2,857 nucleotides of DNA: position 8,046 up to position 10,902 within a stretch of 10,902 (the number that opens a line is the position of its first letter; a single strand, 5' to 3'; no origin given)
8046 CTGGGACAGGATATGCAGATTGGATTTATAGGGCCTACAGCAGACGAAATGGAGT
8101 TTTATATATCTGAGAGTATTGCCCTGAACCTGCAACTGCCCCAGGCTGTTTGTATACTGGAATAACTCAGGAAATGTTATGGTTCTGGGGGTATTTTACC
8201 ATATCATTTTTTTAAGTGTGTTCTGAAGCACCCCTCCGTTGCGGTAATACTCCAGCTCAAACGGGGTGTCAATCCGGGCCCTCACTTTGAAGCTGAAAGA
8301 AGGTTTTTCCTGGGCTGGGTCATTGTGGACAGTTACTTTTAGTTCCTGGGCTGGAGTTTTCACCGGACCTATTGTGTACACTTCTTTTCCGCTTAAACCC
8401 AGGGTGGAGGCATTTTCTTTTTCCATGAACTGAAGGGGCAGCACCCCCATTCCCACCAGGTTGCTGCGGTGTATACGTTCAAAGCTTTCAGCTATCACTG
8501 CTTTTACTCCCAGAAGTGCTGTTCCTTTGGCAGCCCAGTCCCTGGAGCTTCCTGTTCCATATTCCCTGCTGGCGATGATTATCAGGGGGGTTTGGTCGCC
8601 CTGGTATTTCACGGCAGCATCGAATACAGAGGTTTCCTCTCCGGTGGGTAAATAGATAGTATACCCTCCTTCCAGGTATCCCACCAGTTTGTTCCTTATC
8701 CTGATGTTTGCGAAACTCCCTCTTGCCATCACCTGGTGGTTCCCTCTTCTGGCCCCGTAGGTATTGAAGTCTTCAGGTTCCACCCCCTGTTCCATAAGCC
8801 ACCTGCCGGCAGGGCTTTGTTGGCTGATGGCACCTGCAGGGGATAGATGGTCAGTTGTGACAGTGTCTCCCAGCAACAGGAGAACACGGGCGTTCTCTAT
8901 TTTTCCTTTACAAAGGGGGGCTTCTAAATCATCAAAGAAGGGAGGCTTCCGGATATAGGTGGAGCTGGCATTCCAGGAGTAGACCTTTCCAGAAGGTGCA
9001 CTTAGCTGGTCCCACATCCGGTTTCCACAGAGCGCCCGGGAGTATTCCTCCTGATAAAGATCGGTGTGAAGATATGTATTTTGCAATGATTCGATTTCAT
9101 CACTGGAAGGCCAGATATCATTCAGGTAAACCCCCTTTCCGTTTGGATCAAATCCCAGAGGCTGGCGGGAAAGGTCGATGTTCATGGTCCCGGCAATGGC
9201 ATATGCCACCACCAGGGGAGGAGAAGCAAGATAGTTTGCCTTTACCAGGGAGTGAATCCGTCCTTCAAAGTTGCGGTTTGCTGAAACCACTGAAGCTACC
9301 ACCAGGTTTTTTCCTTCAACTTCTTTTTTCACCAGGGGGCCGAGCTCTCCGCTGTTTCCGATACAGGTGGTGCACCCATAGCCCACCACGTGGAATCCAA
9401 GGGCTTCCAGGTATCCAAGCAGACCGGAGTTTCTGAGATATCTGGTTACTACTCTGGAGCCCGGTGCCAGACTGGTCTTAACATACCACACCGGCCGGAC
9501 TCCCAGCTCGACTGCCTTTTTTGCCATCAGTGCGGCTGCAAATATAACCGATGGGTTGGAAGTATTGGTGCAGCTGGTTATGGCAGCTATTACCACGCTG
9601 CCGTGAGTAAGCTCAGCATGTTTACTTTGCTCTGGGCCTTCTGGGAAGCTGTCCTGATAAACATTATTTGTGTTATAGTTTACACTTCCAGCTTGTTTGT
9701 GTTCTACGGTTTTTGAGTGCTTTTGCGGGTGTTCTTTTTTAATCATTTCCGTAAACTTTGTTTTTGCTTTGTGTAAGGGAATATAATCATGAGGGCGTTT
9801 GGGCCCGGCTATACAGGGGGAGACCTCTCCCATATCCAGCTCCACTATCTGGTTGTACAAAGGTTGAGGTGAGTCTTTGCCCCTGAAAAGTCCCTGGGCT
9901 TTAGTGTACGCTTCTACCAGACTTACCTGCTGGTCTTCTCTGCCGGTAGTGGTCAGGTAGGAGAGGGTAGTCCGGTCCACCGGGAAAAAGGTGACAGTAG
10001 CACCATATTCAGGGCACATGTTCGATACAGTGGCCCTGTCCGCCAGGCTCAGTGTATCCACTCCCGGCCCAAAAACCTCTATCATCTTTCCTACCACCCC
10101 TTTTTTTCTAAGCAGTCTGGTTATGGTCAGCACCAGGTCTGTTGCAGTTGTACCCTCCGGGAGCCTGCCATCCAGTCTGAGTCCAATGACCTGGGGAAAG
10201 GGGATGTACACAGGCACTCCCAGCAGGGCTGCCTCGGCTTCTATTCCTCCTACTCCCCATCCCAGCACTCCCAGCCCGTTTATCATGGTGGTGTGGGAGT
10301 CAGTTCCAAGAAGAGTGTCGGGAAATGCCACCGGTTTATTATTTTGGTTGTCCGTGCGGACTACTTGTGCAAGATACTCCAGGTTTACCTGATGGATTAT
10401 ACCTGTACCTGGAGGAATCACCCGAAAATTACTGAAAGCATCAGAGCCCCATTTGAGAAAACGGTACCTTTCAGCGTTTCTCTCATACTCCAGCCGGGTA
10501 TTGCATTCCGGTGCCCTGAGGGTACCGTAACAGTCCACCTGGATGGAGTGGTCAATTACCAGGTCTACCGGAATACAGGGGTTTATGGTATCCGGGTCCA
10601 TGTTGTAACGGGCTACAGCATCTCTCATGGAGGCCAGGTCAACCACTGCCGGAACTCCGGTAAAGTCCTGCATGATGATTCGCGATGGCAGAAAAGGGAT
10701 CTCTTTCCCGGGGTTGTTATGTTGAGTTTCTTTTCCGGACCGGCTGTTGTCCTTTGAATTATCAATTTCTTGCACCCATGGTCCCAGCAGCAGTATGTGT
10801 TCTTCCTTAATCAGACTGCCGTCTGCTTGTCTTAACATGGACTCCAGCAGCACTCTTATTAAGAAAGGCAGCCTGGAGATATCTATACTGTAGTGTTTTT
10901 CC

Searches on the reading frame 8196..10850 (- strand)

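Call 3: search_protein_families(library=pfam, proteins=[window:8196-10850:-], max_evalue=0.01)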
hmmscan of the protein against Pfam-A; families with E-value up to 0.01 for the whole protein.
window:8196-10850:- (884 aa): 2 families
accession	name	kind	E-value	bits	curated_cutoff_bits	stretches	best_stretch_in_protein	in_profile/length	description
PF00330.25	Aconitase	-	2.7e-157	524.9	28.7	1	46-554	12-463/463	Aconitase family (aconitate hydratase)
PF00694.25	Aconitase_C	-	6.9e-41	140.1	22.8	1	684-810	4-130/131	Aconitase C-terminal domain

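Call 4: search_protein_families(library=ncbifam, proteins=[window:8196-10850:-], max_evalue=0.01)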
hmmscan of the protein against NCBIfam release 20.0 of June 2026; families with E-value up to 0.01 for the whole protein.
window:8196-10850:- (884 aa): 26 families (the best 25 are shown)
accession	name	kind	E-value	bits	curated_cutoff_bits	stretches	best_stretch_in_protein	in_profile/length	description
NF006757.0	PRK09277.1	subfamily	0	1261.7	686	1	1-883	46-885/888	aconitate hydratase AcnA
TIGR01341.1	aconitase_1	equivalog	0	1252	945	1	1-883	28-876/876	aconitate hydratase AcnA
NF009520.0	PRK12881.1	subfamily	0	1209.3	905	1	2-883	45-891/893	aconitate hydratase AcnA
TIGR02333.1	2met_isocit_dHY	equivalog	1.9e-230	767.2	1419.85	1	50-878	68-852/858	Fe/S-dependent 2-methylisocitrate dehydratase AcnD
NF005558.0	PRK07229.1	equivalog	1.8e-100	337.4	612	1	45-879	19-642/647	aconitate hydratase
TIGR01342.1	acon_putative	hypoth_equivalog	2.1e-74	250.9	719.15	3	124-362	70-281/655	putative aconitate hydratase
TIGR01340.1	aconitase_mito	equivalog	1.2e-72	245.4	825.35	3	84-400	74-358/745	aconitate hydratase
NF001614.1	PRK00402.1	subfamily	9.7e-42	143.1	385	2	178-363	115-286/415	aconitase/3-isopropylmalate dehydratase large subunit family protein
NF009116.0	PRK12466.1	subfamily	2.1e-39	135.4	531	1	179-556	126-462/472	3-isopropylmalate dehydratase large subunit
TIGR02086.1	IPMI_arch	subfamily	4.9e-34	117.7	410.15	2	178-363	111-281/411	3-isopropylmalate dehydratase/homoaconitate hydratase family large subunit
NF004016.0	PRK05478.1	subfamily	4.2e-33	114.6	510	1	179-556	124-460/468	3-isopropylmalate dehydratase large subunit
TIGR01343.1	hacA_fam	subfamily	5.4e-33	114.2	385.7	2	170-356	104-276/412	homoaconitate hydratase family protein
TIGR02083.1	LEU2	equivalog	1.1e-30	106.9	610.65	2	177-362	114-285/419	3-isopropylmalate dehydratase large subunit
TIGR00139.1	h_aconitase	equivalog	1.2e-26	93.3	529.9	2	173-301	111-242/709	homoaconitase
TIGR00170.1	leuC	equivalog_domain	2.4e-24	85.8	560.25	1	179-556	123-460/466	3-isopropylmalate dehydratase large subunit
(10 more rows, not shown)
